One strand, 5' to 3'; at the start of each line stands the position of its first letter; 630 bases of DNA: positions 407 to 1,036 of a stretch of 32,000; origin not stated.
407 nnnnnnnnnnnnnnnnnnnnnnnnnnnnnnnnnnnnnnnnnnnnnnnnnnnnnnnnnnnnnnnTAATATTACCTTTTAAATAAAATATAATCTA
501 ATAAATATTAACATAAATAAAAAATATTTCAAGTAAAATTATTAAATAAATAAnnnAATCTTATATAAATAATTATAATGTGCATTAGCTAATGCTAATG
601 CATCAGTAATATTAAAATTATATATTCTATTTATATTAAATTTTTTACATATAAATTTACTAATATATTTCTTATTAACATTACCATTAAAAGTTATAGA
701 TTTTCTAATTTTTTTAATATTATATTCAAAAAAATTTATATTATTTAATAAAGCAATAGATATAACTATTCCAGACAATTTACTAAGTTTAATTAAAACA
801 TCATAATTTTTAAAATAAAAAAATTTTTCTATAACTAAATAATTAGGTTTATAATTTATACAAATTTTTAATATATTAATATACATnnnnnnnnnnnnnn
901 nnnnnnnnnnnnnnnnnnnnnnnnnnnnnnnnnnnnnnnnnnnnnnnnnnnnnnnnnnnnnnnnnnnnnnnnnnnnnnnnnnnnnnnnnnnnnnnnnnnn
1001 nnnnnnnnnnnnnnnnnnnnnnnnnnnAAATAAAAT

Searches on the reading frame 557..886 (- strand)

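Call 88: search_protein_families(library=pfam, proteins=[window:557-886:-], max_evalue=0.001)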
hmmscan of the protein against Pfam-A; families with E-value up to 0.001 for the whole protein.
seq(110 aa): 1 family
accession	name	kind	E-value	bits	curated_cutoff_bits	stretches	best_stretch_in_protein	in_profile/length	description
PF02075.23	RuvC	-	1e-14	55.1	22.2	1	7-103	51-148/148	Crossover junction endodeoxyribonuclease RuvC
